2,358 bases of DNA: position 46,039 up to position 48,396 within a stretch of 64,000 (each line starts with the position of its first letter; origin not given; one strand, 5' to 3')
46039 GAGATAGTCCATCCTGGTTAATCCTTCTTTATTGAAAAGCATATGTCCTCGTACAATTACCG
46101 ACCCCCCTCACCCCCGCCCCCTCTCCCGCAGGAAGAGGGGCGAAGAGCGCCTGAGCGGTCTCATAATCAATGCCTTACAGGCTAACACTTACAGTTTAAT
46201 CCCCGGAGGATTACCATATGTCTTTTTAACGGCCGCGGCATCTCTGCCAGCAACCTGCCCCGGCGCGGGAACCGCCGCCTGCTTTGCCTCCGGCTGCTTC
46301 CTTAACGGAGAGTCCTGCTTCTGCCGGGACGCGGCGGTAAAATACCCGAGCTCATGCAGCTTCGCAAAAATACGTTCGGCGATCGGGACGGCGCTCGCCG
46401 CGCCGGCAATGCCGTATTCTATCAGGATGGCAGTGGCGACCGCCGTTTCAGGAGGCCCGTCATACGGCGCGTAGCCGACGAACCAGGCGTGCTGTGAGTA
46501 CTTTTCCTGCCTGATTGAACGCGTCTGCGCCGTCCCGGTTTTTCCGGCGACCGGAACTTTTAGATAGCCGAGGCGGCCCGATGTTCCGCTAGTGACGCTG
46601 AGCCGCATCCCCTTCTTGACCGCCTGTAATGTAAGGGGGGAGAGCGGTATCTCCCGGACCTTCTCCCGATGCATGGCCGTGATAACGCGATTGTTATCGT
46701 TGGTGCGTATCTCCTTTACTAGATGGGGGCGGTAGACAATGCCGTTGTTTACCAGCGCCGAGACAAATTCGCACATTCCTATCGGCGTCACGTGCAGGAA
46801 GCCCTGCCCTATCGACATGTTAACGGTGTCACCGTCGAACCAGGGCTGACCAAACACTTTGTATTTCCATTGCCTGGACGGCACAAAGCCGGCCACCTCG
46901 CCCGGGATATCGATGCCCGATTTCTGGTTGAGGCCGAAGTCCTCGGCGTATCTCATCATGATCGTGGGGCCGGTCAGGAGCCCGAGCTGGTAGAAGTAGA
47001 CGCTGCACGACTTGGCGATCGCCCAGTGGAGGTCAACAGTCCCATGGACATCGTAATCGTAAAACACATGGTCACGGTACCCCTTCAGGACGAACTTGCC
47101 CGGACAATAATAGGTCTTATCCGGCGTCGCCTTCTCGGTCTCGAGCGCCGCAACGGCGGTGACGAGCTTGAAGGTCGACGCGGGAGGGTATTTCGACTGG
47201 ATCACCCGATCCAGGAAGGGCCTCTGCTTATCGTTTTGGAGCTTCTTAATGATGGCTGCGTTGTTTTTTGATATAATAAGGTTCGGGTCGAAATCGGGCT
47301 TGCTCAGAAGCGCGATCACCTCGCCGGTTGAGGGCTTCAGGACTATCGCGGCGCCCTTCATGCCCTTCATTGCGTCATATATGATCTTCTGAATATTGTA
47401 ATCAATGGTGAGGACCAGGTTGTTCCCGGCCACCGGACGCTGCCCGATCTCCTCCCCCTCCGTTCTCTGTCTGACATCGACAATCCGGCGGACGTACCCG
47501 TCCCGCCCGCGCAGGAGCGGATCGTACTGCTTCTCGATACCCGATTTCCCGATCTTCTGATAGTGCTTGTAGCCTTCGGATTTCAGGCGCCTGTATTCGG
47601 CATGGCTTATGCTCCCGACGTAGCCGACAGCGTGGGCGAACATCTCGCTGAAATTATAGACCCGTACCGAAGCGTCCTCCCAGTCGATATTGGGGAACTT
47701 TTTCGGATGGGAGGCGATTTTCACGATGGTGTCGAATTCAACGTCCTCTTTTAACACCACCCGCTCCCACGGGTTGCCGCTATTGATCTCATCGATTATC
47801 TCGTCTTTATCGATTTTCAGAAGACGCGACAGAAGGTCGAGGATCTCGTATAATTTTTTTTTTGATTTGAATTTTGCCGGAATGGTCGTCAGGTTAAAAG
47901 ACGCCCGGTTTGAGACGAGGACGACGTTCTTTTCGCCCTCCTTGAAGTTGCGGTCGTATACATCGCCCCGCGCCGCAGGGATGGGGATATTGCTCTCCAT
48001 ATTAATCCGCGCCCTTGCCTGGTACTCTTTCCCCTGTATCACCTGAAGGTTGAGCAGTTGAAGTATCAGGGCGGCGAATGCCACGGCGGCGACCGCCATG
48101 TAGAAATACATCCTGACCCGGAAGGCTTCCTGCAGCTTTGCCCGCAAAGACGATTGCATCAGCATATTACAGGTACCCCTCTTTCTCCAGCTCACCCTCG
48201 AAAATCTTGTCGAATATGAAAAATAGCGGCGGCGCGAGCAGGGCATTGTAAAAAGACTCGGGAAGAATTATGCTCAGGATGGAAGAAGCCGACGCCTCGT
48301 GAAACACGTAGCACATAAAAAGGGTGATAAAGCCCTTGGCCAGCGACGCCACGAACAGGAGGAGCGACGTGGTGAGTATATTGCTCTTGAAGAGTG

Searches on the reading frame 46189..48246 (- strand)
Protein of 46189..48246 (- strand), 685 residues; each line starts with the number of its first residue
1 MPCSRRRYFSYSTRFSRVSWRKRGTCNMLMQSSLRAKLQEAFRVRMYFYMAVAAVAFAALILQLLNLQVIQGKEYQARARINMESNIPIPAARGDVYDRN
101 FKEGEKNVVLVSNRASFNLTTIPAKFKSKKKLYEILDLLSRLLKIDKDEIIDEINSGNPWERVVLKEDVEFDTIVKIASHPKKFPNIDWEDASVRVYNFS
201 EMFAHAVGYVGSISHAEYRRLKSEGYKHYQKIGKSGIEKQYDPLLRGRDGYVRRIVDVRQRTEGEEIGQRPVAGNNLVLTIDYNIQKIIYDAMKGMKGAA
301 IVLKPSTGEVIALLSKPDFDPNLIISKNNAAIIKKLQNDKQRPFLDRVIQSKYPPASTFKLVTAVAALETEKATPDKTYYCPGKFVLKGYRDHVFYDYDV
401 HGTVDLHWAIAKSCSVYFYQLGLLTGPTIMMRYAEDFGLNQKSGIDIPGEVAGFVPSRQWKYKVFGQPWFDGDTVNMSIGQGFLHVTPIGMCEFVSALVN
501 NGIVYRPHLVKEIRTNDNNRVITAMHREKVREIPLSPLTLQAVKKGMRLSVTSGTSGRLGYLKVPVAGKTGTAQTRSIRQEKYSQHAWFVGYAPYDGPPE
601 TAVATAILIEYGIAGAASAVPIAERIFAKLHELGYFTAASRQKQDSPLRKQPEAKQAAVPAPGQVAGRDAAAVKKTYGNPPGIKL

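Call 6: search_protein_families(library=pfam, proteins=[window:46189-48246:-])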
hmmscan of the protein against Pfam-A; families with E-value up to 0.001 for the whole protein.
window:46189-48246:- (685 aa): 2 families
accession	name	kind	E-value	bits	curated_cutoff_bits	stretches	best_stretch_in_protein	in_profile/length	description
PF00905.27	Transpeptidase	-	2.5e-62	211.2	22.1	1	298-627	1-298/299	Penicillin binding protein transpeptidase domain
PF03717.20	PBP_dimer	-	1.4e-40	140.1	24.4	1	88-261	1-174/180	Penicillin-binding Protein dimerisation domain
